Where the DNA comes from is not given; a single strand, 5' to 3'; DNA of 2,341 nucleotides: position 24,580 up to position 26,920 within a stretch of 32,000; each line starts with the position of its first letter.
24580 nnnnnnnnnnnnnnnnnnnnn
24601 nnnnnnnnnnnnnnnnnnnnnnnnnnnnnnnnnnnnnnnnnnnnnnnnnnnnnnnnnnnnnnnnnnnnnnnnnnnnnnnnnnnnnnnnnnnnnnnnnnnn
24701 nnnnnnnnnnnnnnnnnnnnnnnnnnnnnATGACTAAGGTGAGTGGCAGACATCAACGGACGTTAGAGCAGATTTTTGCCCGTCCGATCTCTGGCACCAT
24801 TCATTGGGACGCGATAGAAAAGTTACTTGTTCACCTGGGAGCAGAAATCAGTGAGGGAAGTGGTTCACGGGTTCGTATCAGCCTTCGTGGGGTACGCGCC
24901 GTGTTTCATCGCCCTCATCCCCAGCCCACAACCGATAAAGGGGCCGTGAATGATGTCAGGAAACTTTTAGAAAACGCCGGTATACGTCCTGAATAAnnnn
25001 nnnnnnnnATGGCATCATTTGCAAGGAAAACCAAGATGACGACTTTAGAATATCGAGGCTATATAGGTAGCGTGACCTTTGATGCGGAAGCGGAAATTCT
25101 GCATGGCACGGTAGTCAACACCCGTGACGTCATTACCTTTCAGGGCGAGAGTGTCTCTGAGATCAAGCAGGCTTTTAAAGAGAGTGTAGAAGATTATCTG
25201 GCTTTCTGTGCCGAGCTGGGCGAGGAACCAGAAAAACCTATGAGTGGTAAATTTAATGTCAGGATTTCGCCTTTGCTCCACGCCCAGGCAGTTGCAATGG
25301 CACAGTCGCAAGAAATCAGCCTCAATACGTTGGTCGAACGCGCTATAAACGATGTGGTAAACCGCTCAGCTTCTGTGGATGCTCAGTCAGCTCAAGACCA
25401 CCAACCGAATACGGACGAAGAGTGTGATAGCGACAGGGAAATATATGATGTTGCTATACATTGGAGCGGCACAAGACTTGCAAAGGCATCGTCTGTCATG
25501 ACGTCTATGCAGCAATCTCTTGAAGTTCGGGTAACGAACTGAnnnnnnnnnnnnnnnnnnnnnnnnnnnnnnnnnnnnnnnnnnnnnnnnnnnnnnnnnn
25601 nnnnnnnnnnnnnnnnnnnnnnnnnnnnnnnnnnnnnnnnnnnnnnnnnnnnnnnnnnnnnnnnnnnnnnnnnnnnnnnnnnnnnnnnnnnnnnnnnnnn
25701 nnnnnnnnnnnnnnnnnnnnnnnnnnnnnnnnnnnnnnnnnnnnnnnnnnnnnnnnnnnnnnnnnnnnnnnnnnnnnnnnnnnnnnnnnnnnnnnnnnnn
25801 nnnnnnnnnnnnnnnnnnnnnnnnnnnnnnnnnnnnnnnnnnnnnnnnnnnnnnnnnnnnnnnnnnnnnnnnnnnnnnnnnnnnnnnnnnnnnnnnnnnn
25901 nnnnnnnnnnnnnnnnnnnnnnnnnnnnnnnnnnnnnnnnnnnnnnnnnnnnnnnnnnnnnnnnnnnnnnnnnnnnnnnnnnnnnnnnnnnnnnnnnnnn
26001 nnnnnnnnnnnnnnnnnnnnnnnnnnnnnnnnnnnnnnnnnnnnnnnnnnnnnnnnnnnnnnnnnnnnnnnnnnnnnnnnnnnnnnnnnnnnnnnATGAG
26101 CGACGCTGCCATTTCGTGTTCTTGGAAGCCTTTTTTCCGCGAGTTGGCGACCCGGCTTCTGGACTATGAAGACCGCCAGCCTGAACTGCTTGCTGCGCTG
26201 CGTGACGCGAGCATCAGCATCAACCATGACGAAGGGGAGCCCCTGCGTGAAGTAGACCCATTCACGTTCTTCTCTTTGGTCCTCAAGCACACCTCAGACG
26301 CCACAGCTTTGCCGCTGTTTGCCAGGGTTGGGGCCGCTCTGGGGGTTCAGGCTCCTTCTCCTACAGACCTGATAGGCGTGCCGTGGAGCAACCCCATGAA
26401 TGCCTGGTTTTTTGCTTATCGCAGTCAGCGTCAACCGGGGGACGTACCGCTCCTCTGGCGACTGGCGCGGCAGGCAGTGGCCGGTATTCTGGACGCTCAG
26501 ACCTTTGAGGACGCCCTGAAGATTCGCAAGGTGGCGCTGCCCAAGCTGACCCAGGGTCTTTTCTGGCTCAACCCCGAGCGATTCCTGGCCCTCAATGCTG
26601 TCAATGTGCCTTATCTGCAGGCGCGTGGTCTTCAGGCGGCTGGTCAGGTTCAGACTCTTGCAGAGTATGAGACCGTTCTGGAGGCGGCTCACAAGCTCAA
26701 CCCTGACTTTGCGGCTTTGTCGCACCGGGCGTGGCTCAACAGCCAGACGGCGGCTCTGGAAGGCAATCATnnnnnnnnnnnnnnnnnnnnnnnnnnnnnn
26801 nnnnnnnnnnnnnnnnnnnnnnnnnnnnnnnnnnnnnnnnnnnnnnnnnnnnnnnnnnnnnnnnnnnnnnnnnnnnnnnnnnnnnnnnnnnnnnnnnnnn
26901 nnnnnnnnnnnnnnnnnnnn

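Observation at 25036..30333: Unbroken chain of stop/start overlaps linking the TAC module to McrBC-like genes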

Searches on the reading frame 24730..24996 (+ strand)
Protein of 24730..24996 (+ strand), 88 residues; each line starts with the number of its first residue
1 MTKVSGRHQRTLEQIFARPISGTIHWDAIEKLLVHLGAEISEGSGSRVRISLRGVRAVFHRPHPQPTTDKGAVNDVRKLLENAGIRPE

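Call 3: search_protein_families(library=pfam, proteins=[window:24730-24996:+], max_evalue=0.01)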
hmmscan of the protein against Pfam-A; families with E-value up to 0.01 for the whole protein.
window:24730-24996:+ (88 aa): 1 family
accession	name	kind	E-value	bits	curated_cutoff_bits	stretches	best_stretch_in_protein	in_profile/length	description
PF07927.17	HicA_toxin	-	2.5e-10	40.7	27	1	26-85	1-58/58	HicA toxin of bacterial toxin-antitoxin,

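Call 8: search_protein_families(library=padloc, proteins=[window:24730-24996:+], max_evalue=0.01)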
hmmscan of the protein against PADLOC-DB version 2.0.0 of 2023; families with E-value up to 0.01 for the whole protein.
window:24730-24996:+ (88 aa): 0 families

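Call 46: search_protein_families(library=ncbifam, proteins=[window:24730-24996:+], max_evalue=0.01)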
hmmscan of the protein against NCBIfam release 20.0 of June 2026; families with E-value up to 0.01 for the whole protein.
window:24730-24996:+ (88 aa): 0 families

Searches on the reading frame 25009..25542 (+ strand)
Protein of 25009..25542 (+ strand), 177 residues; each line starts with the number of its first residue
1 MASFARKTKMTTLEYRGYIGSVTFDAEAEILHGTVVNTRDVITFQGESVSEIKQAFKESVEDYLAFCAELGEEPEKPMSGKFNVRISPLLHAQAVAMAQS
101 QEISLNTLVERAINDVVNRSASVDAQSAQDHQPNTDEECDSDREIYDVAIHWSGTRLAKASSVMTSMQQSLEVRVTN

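Call 3: search_protein_families(library=pfam, proteins=[window:25009-25542:+], max_evalue=0.01)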
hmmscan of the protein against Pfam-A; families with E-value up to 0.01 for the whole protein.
window:25009-25542:+ (177 aa): 1 family
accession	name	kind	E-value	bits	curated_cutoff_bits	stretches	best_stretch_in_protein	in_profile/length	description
PF05534.18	HicB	-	9e-23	80.4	21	1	63-113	1-51/51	HicB family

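Call 8: search_protein_families(library=padloc, proteins=[window:25009-25542:+], max_evalue=0.01)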
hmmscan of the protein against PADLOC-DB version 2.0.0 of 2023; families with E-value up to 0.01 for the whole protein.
window:25009-25542:+ (177 aa): 1 family
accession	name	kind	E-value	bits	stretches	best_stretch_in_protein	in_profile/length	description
PDLC03202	Helicase_II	-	0.0085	12.5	1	37-148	232-336/621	Type II helicase domain protein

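Call 46: search_protein_families(library=ncbifam, proteins=[window:25036-25542:+], max_evalue=0.01)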
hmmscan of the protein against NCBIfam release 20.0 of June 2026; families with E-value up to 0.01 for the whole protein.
window:25036-25542:+ (168 aa): 0 families

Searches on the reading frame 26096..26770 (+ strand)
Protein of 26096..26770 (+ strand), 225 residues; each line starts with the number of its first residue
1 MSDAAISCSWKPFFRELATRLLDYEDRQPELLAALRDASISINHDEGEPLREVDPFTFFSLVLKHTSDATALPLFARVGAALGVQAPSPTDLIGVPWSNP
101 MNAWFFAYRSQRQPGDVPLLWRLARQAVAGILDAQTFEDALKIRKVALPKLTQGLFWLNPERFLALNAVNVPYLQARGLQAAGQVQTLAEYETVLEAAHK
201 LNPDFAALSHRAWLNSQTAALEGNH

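Call 91: predict_structure(alignment_id=A4)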
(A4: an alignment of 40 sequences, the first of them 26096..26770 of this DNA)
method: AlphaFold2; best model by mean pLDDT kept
length: 225 residues; sequences in the alignment: 40
mean_pLDDT: 94.5   pTM: 0.91
mean pLDDT of the five models: 94.5, 94.5, 93.6, 93.1, 92.3
residues with pLDDT >= 90: 202; 70-90: 12; 50-70: 9; < 50: 2
segments of 3 or more residues with pLDDT < 50: none
pLDDT, mean of each block of 10 residues (from residue 1): 78 98 98 97 94 97 94 98 98 92 91 97 99 98 96 98 98 98 97 98 97 86 57
secondary structure, 60 per line:
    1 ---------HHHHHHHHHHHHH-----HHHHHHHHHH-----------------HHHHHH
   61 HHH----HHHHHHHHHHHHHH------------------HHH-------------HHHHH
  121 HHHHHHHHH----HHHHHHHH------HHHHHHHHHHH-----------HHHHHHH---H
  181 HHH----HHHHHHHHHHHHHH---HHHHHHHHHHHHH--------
elements in order: H10-22 H28-37 H55-63 H68-81 H116-129 H134-141 H148-158 H170-176 H180-183 H188-201 H205-217

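Call 95: fold_search(model_id=the predicted structure, library=pdb)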
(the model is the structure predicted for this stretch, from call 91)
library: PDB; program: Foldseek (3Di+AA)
matches with E <= 10: 95; with E <= 0.001: 0
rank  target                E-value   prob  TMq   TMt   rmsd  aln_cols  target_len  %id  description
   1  1pu7_A                5.4e-01  0.21  0.27  0.28  12.1       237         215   11  Crystal structure of H.pylori 3-methyladenine DNA glycosylase (MagIII) bound to 3,9-dimethyladenine (released 2003-10-07)
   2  1wef                  1.1e+00  0.14  0.29  0.29  14.7       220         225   17  Catalytic Domain Of Muty From Escherichia Coli K20A Mutant (released 2004-09-21)
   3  3knt_C                1.4e+00  0.44  0.31  0.33   6.6       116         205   10  Crystal structure of Methanocaldococcus jannaschii 8-oxoguanine glycosylase/lyase in complex with 15mer DNA containing (released 2010-02-02)
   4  1weg                  1.4e+00  0.13  0.30  0.30  15.7       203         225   17  Catalytic Domain Of Muty From Escherichia Coli K142A Mutant (released 2004-09-21)
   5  1wei                  1.4e+00  0.12  0.29  0.30  14.9       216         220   15  Catalytic Domain Of Muty From Escherichia Coli K20A Mutant Complexed To Adenine (released 2004-09-21)
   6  8dwe_A                1.7e+00  0.10  0.29  0.20  16.7       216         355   15  Adenine glycosylase MutY variant E43Q in complex with DNA containing d(8-oxo-G) paired with substrate purine (released 2023-08-09)
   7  7az0_AAA              1.8e+00  0.09  0.29  0.22  16.7       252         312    9  Structure of the mouse 8-oxoguanine DNA Glycosylase mOGG1 in complex with TH12161 (released 2022-06-01)
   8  9fnu_B                1.8e+00  0.07  0.24  0.19  18.1       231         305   10  Structure of the mouse 8-oxoguanine DNA Glycosylase mOGG1 in complex with ligand TH13579 (released 2025-06-25)
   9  3n0u_C                1.9e+00  0.18  0.36  0.38  10.8       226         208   12  Crystal structure of Tm1821, the 8-oxoguanine DNA glycosylase of Thermotoga maritima (released 2011-04-06)
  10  8dvy_A                1.9e+00  0.09  0.26  0.19  15.0       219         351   13  DNA glycosylase MutY variant N146S in complex with DNA containing d(8-oxo-G) paired with an enzyme-generated abasic si (released 2022-11-30)
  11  8bvx_C                1.9e+00  0.07  0.25  0.20  17.2       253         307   13  Structure of the mouse 8-oxoguanine DNA Glycosylase mOGG1 in complex with ligand TH13264 (released 2024-05-15)
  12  3fhg                  2.0e+00  0.16  0.33  0.36  10.2       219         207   13  Crystal structure of Sulfolobus solfataricus 8-oxoguanine DNA glycosylase (SsOgg) (released 2009-05-19)
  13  3knt_A                2.0e+00  0.14  0.34  0.36  14.4       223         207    8  Crystal structure of Methanocaldococcus jannaschii 8-oxoguanine glycosylase/lyase in complex with 15mer DNA containing (released 2010-02-02)
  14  3i0x_A                2.0e+00  0.09  0.30  0.25  16.6       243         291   10  Crystal structure of Clostridium acetobutylicum 8-oxoguanine glycosylase/lyase in complex with dsDNA containing adenin (released 2009-09-29)
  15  6rlw_EEE              2.0e+00  0.09  0.29  0.22  17.3       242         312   11  Structure of the human 8-oxoguanine DNA Glycosylase hOGG1 in complex with inhibitor TH5487 (released 2020-07-22)
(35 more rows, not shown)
